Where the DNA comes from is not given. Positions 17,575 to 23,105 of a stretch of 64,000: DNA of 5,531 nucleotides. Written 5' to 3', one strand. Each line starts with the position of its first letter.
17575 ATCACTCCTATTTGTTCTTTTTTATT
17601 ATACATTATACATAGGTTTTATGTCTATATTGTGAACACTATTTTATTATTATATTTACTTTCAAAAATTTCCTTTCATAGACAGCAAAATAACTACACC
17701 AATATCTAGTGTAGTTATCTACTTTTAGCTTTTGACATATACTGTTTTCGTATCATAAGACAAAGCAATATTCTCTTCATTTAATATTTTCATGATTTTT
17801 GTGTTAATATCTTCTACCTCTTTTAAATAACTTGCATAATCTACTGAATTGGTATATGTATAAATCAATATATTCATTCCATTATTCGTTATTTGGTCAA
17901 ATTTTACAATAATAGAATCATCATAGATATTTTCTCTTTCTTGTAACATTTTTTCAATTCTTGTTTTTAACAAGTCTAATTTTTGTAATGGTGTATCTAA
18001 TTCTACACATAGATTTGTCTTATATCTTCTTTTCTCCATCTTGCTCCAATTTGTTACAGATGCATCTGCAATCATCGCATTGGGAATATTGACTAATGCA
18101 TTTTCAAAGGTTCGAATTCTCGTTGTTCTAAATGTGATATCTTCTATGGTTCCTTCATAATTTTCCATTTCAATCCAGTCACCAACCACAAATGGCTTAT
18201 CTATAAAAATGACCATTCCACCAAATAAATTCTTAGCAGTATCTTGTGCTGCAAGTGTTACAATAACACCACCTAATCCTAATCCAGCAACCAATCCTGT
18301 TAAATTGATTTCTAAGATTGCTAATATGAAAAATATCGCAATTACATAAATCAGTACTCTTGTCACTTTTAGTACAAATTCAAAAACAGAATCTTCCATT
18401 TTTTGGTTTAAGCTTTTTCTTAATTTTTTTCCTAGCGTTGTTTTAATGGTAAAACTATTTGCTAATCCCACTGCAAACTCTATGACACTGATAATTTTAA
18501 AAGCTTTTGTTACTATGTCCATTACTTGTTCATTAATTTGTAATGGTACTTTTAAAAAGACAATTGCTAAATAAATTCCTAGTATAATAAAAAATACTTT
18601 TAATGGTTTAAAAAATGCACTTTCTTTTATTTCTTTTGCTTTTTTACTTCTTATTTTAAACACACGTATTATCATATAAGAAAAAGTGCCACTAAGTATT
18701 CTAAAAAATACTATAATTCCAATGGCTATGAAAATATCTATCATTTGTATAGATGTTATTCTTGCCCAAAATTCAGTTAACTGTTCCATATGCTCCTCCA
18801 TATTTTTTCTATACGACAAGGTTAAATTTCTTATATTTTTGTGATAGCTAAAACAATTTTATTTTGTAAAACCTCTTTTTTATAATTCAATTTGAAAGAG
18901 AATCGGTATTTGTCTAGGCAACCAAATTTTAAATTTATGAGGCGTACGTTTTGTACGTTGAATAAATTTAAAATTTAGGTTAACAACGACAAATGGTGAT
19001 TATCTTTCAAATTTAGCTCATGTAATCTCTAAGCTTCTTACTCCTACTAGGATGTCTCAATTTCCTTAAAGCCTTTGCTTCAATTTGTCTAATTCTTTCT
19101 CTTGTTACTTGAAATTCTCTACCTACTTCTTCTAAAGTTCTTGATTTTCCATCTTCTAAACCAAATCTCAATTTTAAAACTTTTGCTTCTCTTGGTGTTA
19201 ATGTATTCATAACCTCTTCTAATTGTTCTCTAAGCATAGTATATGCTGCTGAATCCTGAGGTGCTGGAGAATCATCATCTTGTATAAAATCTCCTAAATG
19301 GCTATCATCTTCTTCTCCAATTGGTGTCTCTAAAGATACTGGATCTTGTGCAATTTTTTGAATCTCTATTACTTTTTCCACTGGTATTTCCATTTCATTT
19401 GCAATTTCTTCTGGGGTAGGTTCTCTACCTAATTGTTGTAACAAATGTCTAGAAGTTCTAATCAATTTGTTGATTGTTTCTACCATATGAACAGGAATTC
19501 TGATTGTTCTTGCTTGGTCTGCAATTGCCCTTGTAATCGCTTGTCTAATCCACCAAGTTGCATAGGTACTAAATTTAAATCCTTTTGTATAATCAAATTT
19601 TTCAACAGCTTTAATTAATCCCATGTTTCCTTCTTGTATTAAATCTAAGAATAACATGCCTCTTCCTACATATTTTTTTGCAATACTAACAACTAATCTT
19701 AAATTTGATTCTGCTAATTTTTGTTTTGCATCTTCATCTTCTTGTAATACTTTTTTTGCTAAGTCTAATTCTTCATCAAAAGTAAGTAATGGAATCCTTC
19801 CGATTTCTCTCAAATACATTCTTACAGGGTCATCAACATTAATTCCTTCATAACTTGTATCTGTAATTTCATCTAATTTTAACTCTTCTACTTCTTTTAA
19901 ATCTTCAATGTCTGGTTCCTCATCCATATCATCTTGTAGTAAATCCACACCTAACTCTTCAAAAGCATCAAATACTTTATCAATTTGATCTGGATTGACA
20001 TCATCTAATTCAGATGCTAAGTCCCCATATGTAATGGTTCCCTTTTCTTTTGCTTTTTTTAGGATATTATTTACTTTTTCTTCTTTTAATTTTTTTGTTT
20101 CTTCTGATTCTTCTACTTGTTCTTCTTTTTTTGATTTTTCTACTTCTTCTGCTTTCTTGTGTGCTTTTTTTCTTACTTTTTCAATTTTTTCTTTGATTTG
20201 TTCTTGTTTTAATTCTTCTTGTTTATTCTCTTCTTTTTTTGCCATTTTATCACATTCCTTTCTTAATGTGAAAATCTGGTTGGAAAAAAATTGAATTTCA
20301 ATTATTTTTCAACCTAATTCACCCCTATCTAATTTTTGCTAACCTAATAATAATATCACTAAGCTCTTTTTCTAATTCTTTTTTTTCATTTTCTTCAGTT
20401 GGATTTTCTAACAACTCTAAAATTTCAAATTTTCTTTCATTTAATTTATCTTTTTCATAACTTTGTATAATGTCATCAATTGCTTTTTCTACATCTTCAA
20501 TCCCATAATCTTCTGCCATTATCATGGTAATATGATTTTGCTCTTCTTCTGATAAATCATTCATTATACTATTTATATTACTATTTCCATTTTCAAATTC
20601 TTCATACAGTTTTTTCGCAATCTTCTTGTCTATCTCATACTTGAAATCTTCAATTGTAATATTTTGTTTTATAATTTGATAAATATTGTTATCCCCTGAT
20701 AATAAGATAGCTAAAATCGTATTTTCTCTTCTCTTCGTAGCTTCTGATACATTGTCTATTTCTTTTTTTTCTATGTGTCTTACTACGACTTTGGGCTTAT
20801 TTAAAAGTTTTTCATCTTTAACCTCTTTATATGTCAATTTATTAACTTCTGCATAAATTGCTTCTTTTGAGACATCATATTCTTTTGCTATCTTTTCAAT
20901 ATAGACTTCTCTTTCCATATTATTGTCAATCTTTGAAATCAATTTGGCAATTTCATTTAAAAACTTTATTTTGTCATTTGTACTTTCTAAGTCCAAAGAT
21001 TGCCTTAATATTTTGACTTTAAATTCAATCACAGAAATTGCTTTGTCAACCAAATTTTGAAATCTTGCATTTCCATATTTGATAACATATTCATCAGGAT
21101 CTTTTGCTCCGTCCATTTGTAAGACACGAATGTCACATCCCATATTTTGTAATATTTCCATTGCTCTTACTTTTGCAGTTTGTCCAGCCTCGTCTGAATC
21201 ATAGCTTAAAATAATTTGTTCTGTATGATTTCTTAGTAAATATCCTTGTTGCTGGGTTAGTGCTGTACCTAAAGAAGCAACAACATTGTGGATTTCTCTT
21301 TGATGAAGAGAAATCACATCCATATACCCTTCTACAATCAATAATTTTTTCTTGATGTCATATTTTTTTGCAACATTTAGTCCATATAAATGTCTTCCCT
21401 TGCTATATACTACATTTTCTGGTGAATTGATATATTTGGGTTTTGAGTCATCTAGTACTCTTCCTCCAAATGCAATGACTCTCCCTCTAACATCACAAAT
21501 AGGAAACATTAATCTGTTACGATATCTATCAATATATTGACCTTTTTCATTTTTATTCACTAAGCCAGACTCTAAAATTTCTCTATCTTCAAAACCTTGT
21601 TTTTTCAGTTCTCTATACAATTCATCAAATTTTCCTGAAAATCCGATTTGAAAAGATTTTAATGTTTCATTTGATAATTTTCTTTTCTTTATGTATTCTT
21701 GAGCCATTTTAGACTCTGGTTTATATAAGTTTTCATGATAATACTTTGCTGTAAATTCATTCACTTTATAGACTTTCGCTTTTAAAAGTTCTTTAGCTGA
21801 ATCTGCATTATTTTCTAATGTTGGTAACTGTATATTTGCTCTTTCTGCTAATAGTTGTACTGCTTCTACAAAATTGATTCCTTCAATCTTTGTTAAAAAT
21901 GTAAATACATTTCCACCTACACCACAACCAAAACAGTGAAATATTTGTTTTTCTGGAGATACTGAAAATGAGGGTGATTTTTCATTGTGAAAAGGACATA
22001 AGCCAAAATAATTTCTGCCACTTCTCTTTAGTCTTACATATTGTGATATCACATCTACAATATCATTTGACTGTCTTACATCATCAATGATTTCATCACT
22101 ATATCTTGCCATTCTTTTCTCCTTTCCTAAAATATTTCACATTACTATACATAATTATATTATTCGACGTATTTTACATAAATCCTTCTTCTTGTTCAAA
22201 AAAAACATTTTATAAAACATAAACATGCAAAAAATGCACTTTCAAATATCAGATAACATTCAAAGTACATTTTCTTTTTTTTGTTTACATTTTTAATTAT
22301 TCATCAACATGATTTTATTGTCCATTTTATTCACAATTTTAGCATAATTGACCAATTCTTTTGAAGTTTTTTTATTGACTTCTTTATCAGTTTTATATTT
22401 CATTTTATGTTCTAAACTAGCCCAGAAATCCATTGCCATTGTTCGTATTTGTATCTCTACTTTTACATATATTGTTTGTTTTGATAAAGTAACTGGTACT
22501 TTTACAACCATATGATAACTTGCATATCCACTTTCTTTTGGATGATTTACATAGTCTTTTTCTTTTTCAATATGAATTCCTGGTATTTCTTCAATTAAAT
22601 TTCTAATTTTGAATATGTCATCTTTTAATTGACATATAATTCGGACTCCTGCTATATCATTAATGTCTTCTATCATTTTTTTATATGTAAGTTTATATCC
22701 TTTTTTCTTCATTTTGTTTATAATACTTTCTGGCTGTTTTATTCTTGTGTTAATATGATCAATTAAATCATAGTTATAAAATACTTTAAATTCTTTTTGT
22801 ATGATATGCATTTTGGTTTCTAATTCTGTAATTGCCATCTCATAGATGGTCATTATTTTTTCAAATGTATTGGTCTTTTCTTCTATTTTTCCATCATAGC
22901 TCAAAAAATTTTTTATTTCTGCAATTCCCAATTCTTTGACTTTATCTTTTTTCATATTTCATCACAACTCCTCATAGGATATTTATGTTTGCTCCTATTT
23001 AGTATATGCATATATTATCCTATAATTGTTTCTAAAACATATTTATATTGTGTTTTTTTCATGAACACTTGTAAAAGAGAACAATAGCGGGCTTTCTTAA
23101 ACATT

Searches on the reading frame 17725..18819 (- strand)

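Call 29: search_protein_families(library=pfam, proteins=[window:17725-18819:-], max_evalue=0.00001)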
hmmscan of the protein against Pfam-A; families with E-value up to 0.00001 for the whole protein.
window:17725-18819:- (364 aa): 3 families
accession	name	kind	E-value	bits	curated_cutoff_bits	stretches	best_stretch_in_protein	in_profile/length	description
PF00924.24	MS_channel_2nd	-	5.5e-24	84.5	20.2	1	193-260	1-68/68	Mechanosensitive ion channel, beta-domain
PF21082.3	MS_channel_3rd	-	5.9e-08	33.5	21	1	268-352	3-87/88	Mechanosensitive ion channel MscS, C-terminal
PF21088.3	MS_channel_1st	-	5.5e-06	26.7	23.1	1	151-192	1-42/42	Mechanosensitive ion channel, transmembrane helices 2/3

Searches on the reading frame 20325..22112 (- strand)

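Call 29: search_protein_families(library=pfam, proteins=[window:20325-22112:-], max_evalue=0.00001)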
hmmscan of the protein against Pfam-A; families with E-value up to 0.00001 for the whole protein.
window:20325-22112:- (595 aa): 7 families
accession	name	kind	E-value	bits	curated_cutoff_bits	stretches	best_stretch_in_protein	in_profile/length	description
PF01807.25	Zn_ribbon_DnaG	-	3.3e-41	139.5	24.9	1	5-98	2-95/98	CHC2 zinc finger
PF08275.17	DNAG_N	-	8.1e-41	139.5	26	1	124-248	1-127/128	DNA primase catalytic core, N-terminal domain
PF13155.12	Toprim_2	-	2.3e-28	98.8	22.1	1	259-343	2-88/88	Toprim-like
PF13662.12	Toprim_4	-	6.8e-19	68.3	25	1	256-331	2-84/85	Toprim domain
PF10410.14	DnaB_bind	-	3e-15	56.7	20.6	1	362-417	1-56/56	DnaB-helicase binding domain of primase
PF01751.28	Toprim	-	2.7e-11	43.9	23.1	1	257-331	2-94/96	Toprim domain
PF13362.12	Toprim_3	-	6.2e-08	33.4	27.2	1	257-348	2-94/95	Toprim domain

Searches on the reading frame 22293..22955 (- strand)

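Call 30: search_protein_families(library=pfam, proteins=[window:22293-22955:-], max_evalue=0.00001)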
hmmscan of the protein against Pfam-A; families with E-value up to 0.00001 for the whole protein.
window:22293-22955:- (220 aa): 1 family
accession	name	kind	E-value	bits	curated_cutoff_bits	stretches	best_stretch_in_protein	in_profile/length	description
PF04607.23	RelA_SpoT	-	6e-33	113.9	27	1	70-191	1-112/113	Region found in RelA / SpoT proteins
